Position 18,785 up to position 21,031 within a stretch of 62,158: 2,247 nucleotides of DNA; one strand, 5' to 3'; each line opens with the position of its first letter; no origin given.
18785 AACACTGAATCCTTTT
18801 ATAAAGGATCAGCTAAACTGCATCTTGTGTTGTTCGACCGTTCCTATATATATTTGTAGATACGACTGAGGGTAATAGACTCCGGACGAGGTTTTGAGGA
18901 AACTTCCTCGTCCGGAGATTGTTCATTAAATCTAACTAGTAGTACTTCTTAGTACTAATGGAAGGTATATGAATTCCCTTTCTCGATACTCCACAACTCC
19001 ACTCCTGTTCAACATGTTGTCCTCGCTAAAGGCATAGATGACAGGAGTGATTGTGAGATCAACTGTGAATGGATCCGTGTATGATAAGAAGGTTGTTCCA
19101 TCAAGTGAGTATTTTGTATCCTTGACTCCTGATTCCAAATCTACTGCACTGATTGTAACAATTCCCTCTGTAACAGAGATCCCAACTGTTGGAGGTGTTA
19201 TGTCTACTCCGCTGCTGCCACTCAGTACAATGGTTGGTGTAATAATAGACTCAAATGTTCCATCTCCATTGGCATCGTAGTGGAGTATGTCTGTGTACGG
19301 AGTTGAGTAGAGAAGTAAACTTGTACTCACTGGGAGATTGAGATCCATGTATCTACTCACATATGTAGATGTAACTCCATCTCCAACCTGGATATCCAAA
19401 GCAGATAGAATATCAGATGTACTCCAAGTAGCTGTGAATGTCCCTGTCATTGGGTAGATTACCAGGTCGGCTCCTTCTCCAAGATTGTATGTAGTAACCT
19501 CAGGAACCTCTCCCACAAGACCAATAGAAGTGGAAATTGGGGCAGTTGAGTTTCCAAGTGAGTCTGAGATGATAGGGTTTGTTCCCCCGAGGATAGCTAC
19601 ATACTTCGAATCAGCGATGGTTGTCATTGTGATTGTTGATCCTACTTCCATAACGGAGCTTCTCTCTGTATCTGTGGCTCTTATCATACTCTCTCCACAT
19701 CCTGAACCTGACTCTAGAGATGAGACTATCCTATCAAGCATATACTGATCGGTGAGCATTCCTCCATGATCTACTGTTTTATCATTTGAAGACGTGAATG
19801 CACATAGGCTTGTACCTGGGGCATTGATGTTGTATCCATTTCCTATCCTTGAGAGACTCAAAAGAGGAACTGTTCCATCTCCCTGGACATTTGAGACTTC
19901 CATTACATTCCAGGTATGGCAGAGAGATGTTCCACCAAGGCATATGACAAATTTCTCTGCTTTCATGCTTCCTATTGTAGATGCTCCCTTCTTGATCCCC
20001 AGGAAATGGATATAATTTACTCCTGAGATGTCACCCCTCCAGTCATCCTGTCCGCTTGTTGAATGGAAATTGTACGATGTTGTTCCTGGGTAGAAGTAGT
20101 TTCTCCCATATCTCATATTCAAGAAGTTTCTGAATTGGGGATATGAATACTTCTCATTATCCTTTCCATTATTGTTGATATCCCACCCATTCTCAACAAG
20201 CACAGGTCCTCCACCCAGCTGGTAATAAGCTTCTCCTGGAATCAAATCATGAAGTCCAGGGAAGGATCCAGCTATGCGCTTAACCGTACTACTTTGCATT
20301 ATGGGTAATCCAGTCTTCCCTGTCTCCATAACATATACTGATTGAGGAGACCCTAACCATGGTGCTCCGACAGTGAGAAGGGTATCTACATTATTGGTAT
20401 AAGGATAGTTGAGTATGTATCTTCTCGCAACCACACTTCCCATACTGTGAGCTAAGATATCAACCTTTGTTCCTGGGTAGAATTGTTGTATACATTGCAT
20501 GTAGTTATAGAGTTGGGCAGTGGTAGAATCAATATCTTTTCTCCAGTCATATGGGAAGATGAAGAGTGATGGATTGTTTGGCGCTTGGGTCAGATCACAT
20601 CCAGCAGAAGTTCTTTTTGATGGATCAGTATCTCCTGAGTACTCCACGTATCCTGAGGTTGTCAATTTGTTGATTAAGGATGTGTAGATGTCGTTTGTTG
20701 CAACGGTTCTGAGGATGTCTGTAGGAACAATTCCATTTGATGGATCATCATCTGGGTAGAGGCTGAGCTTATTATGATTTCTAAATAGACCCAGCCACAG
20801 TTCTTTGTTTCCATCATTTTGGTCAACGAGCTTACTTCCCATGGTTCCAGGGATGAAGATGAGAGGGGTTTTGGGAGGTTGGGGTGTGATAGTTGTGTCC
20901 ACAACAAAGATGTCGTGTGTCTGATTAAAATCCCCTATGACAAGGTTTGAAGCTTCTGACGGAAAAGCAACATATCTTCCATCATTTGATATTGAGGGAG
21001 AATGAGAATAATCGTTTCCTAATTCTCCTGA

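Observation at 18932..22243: Secreted 7-bladed propeller fused to an LCAT/PGAP1-like lipase: candidate host-lipid harvesting or attack factor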

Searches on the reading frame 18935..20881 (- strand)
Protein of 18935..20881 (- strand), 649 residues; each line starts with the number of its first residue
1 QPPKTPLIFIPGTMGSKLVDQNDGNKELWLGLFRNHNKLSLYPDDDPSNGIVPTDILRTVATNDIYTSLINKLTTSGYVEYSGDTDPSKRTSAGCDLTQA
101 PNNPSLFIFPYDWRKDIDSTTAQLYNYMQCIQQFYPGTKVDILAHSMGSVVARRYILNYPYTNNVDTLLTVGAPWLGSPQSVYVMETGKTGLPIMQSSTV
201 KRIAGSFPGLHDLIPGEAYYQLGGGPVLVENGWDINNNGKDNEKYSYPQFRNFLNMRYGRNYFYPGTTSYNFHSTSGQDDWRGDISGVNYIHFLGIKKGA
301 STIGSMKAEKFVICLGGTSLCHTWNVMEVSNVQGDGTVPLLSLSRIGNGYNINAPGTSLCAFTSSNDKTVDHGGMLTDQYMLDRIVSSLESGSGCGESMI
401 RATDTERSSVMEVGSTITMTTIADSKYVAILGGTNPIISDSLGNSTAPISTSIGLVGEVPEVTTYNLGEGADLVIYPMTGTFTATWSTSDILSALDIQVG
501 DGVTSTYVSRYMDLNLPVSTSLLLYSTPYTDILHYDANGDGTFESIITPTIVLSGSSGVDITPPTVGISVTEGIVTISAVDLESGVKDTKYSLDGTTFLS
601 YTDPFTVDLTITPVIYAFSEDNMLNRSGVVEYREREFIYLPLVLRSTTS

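Call 11: find_homologous_proteins(query=window:18935-20881:-, max_evalue=0.001)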
Query seq(649 aa) (649 aa): 102 proteins with E <= 0.001 among 8000 candidates.
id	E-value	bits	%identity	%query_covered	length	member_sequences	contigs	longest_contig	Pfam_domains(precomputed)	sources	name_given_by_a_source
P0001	0.0e+0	1469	100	100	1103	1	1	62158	PF21994.2,PF26549.1,PF02450.22,PF07819.20,PF07676.19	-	-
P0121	1.7e-133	465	41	99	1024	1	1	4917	PF11949.15,PF01674.25,PF02450.22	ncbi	-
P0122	7.1e-125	436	40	99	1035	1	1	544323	PF11949.15,PF01674.25,PF02450.22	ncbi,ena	-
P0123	3.2e-124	434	39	99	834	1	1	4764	PF02450.22,PF07819.20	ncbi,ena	-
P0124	5.2e-124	433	40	99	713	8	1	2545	PF02450.22,PF00561.27,PF07819.20,PF12146.16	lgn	-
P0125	5.6e-121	423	39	99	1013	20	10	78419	PF11949.15,PF02450.22,PF07819.20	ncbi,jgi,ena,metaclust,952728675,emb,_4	metaclust:\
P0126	1.6e-118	415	40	97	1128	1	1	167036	PF02450.22,PF13385.14,PF07819.20,PF13946.12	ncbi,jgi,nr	ncbi:MAG: hypothetical protein QOH51_121 [Acidobacteriota bacterium]|jgi:pimeloyl-ACP methyl ester c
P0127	1.3e-114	402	37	97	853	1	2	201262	PF06028.18,PF02450.22,PF00561.27,PF07819.20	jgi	-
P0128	3.4e-114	401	36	97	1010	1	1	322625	PF06028.18,PF02450.22,PF00561.27,PF13620.13,PF07819.20,PF17210.10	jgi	jgi:hypothetical protein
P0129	5.8e-114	400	38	99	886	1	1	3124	PF02450.22,PF00561.27,PF07819.20,PF06739.18,PF12146.16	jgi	jgi:pimeloyl-ACP methyl ester carboxylesterase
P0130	1.9e-113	398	37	97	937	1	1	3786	PF11949.15,PF02450.22,PF00561.27,PF07819.20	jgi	jgi:probable HAF family extracellular repeat protein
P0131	3.1e-112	394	37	97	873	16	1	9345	-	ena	-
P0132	1.4e-111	392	36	97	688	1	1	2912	PF06028.18,PF02450.22,PF00561.27,PF07819.20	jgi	jgi:hypothetical protein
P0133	2.0e-111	392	36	99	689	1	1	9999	PF02450.22,PF00561.27,PF07819.20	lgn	-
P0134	5.1e-109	384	37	99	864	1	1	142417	PF02450.22,PF00561.27,PF07819.20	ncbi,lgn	-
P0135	1.4e-106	376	37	97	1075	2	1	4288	PF06028.18,PF17963.8,PF17892.8,PF02450.22,PF17803.8,PF00561.27,PF07819.20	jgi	jgi:uncharacterized alpha/beta hydrolase family protein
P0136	1.6e-105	372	35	97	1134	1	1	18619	PF02450.22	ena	-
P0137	4.4e-105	371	37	97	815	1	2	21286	PF02089.22,PF05057.21,PF13927.13,PF02450.22,PF07819.20,PF19081.7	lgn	-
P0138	2.7e-104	368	34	97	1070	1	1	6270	PF06028.18,PF02450.22,PF00561.27,PF13620.13,PF07819.20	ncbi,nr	ncbi:MAG TPA: alpha/beta hydrolase [Pyrinomonadaceae bacterium]|nr:alpha/beta hydrolase [Pyrinomonad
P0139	3.7e-104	368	37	97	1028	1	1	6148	PF02450.22,PF01436.28,PF07819.20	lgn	-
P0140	7.3e-104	367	36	97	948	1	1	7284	PF06028.18,PF02450.22,PF00561.27,PF07819.20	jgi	-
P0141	4.6e-103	364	36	97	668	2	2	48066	PF06028.18,PF02450.22,PF00561.27,PF07819.20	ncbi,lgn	-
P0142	1.8e-102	362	36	97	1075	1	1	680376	PF03160.21,PF02450.22,PF00561.27,PF07819.20,PF19081.7,PF12146.16,PF13946.12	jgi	jgi:pimeloyl-ACP methyl ester carboxylesterase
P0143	2.3e-101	358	37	96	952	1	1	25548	PF02450.22,PF00561.27,PF07819.20,PF22544.3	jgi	jgi:Lecithin:cholesterol acyltransferase/HYDIN/CFA65/VesB-like, Ig-like domain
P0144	2.5e-101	358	36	97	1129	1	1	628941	PF19190.7,PF02450.22,PF13004.14,PF00561.27,PF07819.20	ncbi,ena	-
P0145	4.1e-101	358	35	97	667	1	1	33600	PF02089.22,PF06028.18,PF02450.22,PF00561.27,PF07819.20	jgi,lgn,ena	-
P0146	1.5e-98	349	35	96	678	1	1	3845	PF01674.25,PF02450.22,PF00561.27,PF07819.20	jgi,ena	-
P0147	1.1e-97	346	34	97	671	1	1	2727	PF02089.22,PF06028.18,PF02450.22,PF13287.13,PF13290.14,PF00561.27,PF07819.20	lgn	-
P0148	2.3e-97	345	35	97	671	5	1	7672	PF02450.22,PF00561.27,PF07819.20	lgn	-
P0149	6.3e-97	344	35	99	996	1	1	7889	PF02089.22,PF01674.25,PF02450.22,PF00561.27,PF08309.18,PF07819.20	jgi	jgi:hypothetical protein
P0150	9.2e-97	343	33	98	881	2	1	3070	PF06028.18,PF02450.22,PF07819.20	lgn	-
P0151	2.1e-96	342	36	97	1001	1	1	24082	PF05057.21,PF02450.22,PF07819.20,PF24096.3,PF13946.12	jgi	jgi:pimeloyl-ACP methyl ester carboxylesterase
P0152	1.4e-95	339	35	97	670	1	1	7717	PF02089.22,PF02450.22,PF00561.27,PF07819.20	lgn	-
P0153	1.8e-95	339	33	97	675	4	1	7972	PF02450.22,PF00561.27,PF07819.20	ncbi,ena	-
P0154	2.3e-95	339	36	96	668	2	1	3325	PF02450.22,PF00561.27,PF07819.20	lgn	-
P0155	1.1e-94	336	35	96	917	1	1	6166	PF06028.18,PF01674.25,PF02450.22,PF24517.3,PF00561.27,PF07819.20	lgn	-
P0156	3.1e-94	335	34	96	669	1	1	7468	PF02089.22,PF06028.18,PF02450.22,PF00561.27,PF07819.20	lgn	-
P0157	1.2e-93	333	32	98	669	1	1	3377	PF02450.22,PF00561.27,PF07819.20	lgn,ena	-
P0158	1.5e-92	329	34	96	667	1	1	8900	PF02089.22,PF06028.18,PF02450.22,PF00561.27,PF07819.20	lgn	-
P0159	2.3e-92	329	33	97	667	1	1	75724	PF06028.18,PF02450.22,PF00561.27,PF07819.20,PF24096.3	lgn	-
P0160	6.8e-92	327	34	98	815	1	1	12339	PF14312.13,PF07589.17,PF02450.22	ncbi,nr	ncbi:MAG: PEP-CTERM sorting domain-containing protein [bacterium]|nr:PEP-CTERM sorting domain-contai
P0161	2.7e-90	322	34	97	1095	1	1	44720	PF02450.22,PF07819.20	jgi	jgi:probable HAF family extracellular repeat protein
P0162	5.1e-90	321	32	99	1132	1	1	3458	PF06028.18,PF02450.22,PF00561.27,PF13620.13,PF07819.20,PF24096.3,PF12146.16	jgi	jgi:pimeloyl-ACP methyl ester carboxylesterase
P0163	2.3e-89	319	33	99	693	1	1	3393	PF05057.21,PF02450.22,PF00561.27,PF24096.3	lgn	-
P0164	2.1e-88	316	38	81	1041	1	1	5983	PF02450.22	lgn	-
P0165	2.9e-88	315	34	90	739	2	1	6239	PF02450.22,PF00561.27,PF07819.20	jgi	jgi:pimeloyl-ACP methyl ester carboxylesterase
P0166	2.0e-86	309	33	99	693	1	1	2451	PF02450.22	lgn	-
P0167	1.1e-85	307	35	83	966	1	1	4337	PF17963.8,PF17892.8,PF02450.22,PF17803.8,PF00561.27,PF07819.20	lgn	-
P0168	1.1e-84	303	33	97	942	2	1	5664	PF02089.22,PF02450.22,PF00561.27,PF07819.20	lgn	-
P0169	9.2e-84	300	34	99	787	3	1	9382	PF02450.22,PF00561.27,PF07819.20,PF24096.3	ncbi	-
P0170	3.4e-81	292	35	96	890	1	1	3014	PF02450.22,PF07819.20,PF13946.12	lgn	-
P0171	1.2e-80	290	40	59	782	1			PF06028.18,PF17963.8,PF17892.8,PF02450.22,PF17803.8,PF00561.27,PF07819.20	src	-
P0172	8.8e-80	287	31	99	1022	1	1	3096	PF05057.21,PF02450.22,PF00561.27,PF07819.20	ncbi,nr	ncbi:MAG TPA: hypothetical protein P5121_38450, partial [Caldilineaceae bacterium]|nr:hypothetical p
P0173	3.0e-76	275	31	96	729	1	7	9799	PF01674.25,PF02450.22,PF00561.27,PF07819.20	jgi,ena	jgi:pimeloyl-ACP methyl ester carboxylesterase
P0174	4.6e-75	272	33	78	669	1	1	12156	PF02450.22,PF07819.20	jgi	jgi:hypothetical protein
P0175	5.6e-75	271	37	63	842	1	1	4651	PF11949.15,PF06028.18,PF02450.22,PF00561.27,PF07819.20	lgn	-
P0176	9.7e-72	261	34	66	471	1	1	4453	PF02450.22,PF00561.27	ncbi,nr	ncbi:MAG TPA: hypothetical protein PLV68_09400, partial [Ilumatobacteraceae bacterium]|nr:hypothetic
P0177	2.3e-70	256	32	99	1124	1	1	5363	PF26549.1,PF02450.22,PF07819.20,PF07676.19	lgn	-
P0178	2.7e-68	249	30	98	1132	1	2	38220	PF02450.22,PF00561.27,PF07819.20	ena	-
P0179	1.1e-64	237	31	99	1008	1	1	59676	PF10282.16,PF05057.21,PF02450.22,PF00561.27,PF01436.28,PF07819.20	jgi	jgi:DNA-binding beta-propeller fold protein YncE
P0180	1.7e-47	180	32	61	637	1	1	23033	PF02450.22,PF00561.27,PF07819.20,PF12146.16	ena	-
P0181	9.8e-47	178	32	61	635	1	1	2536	PF06028.18,PF02450.22,PF00561.27,PF07819.20,PF12146.16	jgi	jgi:pimeloyl-ACP methyl ester carboxylesterase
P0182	2.6e-32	130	26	99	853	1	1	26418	PF05057.21,PF02450.22,PF00561.27,PF07819.20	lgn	-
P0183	4.1e-29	120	26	96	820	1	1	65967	PF00754.32,PF22633.4,PF02450.22,PF13290.14,PF00561.27,PF07819.20,PF24096.3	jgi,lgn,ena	jgi:pimeloyl-ACP methyl ester carboxylesterase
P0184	6.7e-27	112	27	96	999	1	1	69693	PF02089.22,PF06439.19,PF01674.25,PF02450.22,PF07819.20,PF24096.3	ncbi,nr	ncbi:DUF1080 domain-containing protein [Candidatus Daviesbacteria bacterium]|nr:DUF1080 domain-conta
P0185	3.0e-25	107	26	88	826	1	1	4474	PF13448.12,PF02089.22,PF05057.21,PF02450.22,PF07819.20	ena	-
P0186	1.8e-23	101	27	96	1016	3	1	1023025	PF02089.22,PF05057.21,PF01674.25,PF02450.22,PF00561.27,PF07819.20,PF24096.3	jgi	-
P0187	8.4e-23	99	26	93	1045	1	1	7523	PF26766.1,PF05057.21,PF02450.22,PF00561.27,PF07819.20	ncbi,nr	ncbi:MAG: hypothetical protein DDG60_09595 [Anaerolineae bacterium]|nr:MAG: hypothetical protein DDG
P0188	8.7e-23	99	27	93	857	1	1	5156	PF01674.25,PF02450.22,PF07819.20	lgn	-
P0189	1.6e-22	98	26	93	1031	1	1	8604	PF02450.22,PF07819.20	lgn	-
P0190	1.3e-20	92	27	78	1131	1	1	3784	PF13360.14,PF06028.18,PF05057.21,PF02450.22,PF13570.14,PF00561.27,PF07819.20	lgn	-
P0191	8.3e-20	89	25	93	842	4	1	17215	PF26766.1,PF05057.21,PF02450.22,PF00561.27,PF07819.20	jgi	jgi:pimeloyl-ACP methyl ester carboxylesterase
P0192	2.6e-19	87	26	98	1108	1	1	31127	PF02089.22,PF01674.25,PF02450.22,PF13570.14,PF07819.20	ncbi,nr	ncbi:MAG: hypothetical protein Q7R97_05135 [Candidatus Daviesbacteria bacterium]|nr:hypothetical pro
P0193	2.8e-19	87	29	34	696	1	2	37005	PF02089.22,PF02450.22,PF07819.20,PF12146.16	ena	-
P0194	5.7e-19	86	25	91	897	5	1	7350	PF02450.22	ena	-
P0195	2.4e-18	84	24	84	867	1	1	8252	PF02412.24,PF02450.22,PF00561.27,PF07819.20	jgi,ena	-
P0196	4.8e-18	83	26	99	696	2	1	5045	PF02450.22,PF07819.20,PF24096.3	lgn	-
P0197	2.9e-14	71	27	44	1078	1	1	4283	PF26766.1,PF04151.22,PF02450.22,PF24096.3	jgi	jgi:pimeloyl-ACP methyl ester carboxylesterase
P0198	3.7e-14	70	26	53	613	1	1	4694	PF26766.1,PF01674.25,PF02450.22,PF00561.27,PF07819.20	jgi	jgi:pimeloyl-ACP methyl ester carboxylesterase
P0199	1.9e-13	68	26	61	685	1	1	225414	PF02450.22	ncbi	-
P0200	1.2e-12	65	25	97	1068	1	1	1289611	PF04151.22,PF05057.21,PF02450.22,PF07819.20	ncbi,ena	-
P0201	4.4e-12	63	28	34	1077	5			PF13229.13,PF02450.22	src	-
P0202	5.7e-12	63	29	37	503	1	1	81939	PF02450.22,PF00561.27,PF07819.20,PF12146.16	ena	-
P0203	9.8e-12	62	31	34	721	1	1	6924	PF02089.22,PF02450.22,PF07819.20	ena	-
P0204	1.4e-11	62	25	93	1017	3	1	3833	PF05057.21,PF02450.22,PF07819.20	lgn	-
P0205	1.0e-10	59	29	32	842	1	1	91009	PF02450.22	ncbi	-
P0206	1.1e-10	59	25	59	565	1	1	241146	PF02450.22,PF00561.27,PF07819.20,PF24096.3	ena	-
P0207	1.6e-10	58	26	34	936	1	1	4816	PF02450.22,PF24096.3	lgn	-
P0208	4.2e-10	57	44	13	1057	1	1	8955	PF02089.22,PF01674.25,PF02450.22,PF00561.27,PF07819.20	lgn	-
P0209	1.3e-9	55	42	13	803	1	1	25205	PF02089.22,PF02450.22,PF07819.20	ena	-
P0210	1.4e-9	55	28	33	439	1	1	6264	PF02089.22,PF02450.22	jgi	jgi:pimeloyl-ACP methyl ester carboxylesterase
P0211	2.3e-9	55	28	35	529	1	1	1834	PF02450.22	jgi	jgi:pimeloyl-ACP methyl ester carboxylesterase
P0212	6.5e-9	53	27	33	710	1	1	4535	PF02089.22,PF02450.22,PF07819.20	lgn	-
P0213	1.0e-8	52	24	99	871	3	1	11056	PF02450.22,PF07819.20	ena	-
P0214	1.9e-8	51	28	34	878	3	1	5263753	PF05057.21,PF02450.22,PF07819.20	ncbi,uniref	ncbi:lipase/acyltransferase domain-containing protein [Bacillus sp. PM5]|uniref:lipase/acyltransfera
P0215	2.9e-8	51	36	22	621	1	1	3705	PF02089.22,PF01674.25,PF02450.22,PF07819.20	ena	-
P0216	7.9e-8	49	30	33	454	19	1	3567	PF02450.22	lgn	-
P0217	1.9e-7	48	31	27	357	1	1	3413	PF02450.22,PF07819.20,PF24096.3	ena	-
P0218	4.1e-7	47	29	19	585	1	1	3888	PF02089.22,PF06028.18,PF02450.22,PF00561.27,PF07819.20,PF12146.16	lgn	-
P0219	5.5e-7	47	27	33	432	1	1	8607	PF02450.22,PF00561.27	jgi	jgi:pimeloyl-ACP methyl ester carboxylesterase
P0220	9.0e-7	46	28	35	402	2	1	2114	PF02450.22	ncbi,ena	-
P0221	3.0e-4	38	33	17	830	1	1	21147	PF02089.22,PF06028.18,PF12697.14,PF02450.22,PF00561.27,PF07819.20,PF12146.16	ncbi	ncbi:alpha/beta fold hydrolase [Patescibacteria group bacterium]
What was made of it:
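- Family members carry adhesin-like add-ons such as cadherin-like and Ig-like domains and PEP-CTERM (call 11).
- Tried and rejected: I repeated it with residues 455-1103 (call 11).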

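Call 18: find_related_loci(query=A1, collection=genome_contigs, flank=8000)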
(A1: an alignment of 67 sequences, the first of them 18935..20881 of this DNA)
Query A1 (649 aa) in genome_contigs; peptide patterns used: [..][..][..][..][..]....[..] (x = any residue, [..] = any of these).
600 stretches matched a pattern (row limit reached: there are more); 260 encode a relative of the query (tblastn E <= 1e-3); the best 80 are kept; 80 distinct loci.
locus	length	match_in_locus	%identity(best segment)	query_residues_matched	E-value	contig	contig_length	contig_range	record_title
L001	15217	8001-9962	37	7-629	4e-120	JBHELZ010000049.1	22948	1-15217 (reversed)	MAG: Pyrinomonadaceae bacterium isolate S2_bin.40.strict S2_NODE_49, whole genome shotgun sequence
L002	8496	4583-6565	36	6-649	7e-117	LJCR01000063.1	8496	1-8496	Kouleothrix aurantiaca strain COM-B contig_63, whole genome shotgun sequence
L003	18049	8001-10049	36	5-645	1e-108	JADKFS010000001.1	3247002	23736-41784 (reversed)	MAG: Candidatus Ribeiella danica isolate Ribe_BAT3C.183 tig00000361-10-32415980, whole genome shotgun sequence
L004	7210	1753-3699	32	4-632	3e-84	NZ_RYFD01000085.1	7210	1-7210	Candidatus Oscillochloris fontis strain Chuk17 NODE_537, whole genome shotgun sequence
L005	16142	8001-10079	31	4-643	1e-81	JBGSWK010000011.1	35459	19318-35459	MAG: Pyrinomonadaceae bacterium isolate JTS-AC48 k141_336711, whole genome shotgun sequence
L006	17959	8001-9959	32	4-631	5e-76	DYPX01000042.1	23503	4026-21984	MAG TPA_asm: Caldilinea aerophila isolate SulCav_GS10_10_2_45_229 SulCav_GS10_10_2375_length_23503_cov_217_313246, whole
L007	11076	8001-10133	28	4-627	3e-71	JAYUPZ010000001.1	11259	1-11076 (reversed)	MAG: Myxococcales bacterium isolate GL111_DN_concoct_63 GL111_DN_concoct_63_0, whole genome shotgun sequence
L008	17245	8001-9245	34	6-391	1e-67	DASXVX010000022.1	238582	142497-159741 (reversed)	MAG TPA_asm: Symbiobacteriaceae bacterium isolate SMAG_U4756 k141_104144, whole genome shotgun sequence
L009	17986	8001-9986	30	6-627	7e-71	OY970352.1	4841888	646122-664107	MAG: uncultured Acidobacteriota bacterium isolate MFD01916.bin.c.5 genome assembly, chromosome: 1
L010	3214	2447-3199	39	4-239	1e-50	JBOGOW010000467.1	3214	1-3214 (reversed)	MAG: Pyrinomonadaceae bacterium isolate SE1515_concoct.bin.35 NODE_2227_length_3214_cov_1.052802, whole genome shotgun s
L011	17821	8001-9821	28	6-632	2e-49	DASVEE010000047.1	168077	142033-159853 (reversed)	MAG TPA_asm: Thermoanaerobaculia bacterium isolate SMAG_U2052 k141_524130, whole genome shotgun sequence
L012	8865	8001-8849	36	2-273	5e-45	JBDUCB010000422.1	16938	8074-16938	MAG: bacterium isolate cluster4_bin.37 NODE_6854_length_16938_cov_5.857016, whole genome shotgun sequence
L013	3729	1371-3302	25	6-629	1e-35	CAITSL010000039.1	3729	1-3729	uncultured bacterium isolate AlinenSediments_bin-3871 genome assembly, contig: bin-3871:39/56, whole genome shotgun sequ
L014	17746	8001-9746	26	7-607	6e-35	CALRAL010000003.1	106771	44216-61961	MAG: Candidatus Nomurabacteria bacterium isolate Ike-150m-34 genome assembly, contig: Ike-150-c41, whole genome shotgun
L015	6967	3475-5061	25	4-568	2e-28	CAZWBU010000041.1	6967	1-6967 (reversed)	MAG TPA_asm: uncultured Candidatus Saccharibacteria bacterium isolate SRP119689_co1_331 genome assembly, contig: NODE_17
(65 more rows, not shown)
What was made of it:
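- Tried and rejected: Named-genome scan to identify the window's organism (call 18).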

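Call 24: predict_structure(alignment_id=A1)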
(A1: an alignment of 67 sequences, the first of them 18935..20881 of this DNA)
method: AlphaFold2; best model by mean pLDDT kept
length: 649 residues; sequences in the alignment: 67
mean_pLDDT: 92.5   pTM: 0.92
mean pLDDT of the five models: 92.5, 91.9, 91.3, 90.6, 90.3
residues with pLDDT >= 90: 556; 70-90: 54; 50-70: 31; < 50: 8
segments of 3 or more residues with pLDDT < 50: 398-404
pLDDT, mean of each block of 10 residues (from residue 1): 90 96 91 81 95 95 94 98 90 97 97 96 98 98 98 98 98 98 95 87 96 98 97 93 96 97 97 98 97 96 97 88 94 97 96 96 93 96 95 68 50 67 96 94 93 82 94 96 96 94 95 95 96 97 97 92 95 97 97 96 96 95 95 71 62
secondary structure, 60 per line:
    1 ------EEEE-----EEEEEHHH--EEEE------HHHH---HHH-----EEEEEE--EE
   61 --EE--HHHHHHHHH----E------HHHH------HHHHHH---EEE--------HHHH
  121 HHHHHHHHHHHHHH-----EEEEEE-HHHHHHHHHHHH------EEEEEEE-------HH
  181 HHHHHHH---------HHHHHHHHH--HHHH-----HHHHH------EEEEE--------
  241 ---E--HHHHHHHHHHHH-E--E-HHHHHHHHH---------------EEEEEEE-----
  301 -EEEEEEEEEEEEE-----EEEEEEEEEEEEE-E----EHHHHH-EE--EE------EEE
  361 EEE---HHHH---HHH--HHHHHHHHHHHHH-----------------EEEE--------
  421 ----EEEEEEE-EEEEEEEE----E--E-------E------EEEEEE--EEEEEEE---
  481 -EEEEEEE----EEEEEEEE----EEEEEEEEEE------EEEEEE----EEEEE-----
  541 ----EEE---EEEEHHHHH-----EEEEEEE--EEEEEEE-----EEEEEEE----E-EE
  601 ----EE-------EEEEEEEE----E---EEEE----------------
elements in order: E7-10 E16-20 E26-29 H36-39 E51-56 H67-75 H87-90 H97-102 E106-108 H117-134 E140-145 H147-158 E165-171 H179-187 H197-205 H208-211 H217-221 E228-232 H247-258 H265-273 E289-295 E302-314 E320-332 H340-344 E358-363 H367-370 H379-391 E409-412 E425-431 E433-440 E463-468 E471-477 E482-488 E493-500 E505-514 E521-526 E531-535 E545-547 E551-554 H555-559 E565-571 E574-580 E586-592 E614-621 E630-633
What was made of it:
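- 19691..20860 (-): Residues 462-851: LCAT/LPLA2/Tle4-like alpha/beta-hydrolase with its insertion and cap regions. AF2 pLDDT 92.5 (call 24).
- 20444..20446 (-): Ser600 codon: nucleophile in AHSMG, at a strand-Ser-helix elbow. DSSP gives strand 140-145 and helix 147-158 around core residue 146 (call 24).
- The AF2 model has pLDDT 92.5 and pTM 0.92 (call 24).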
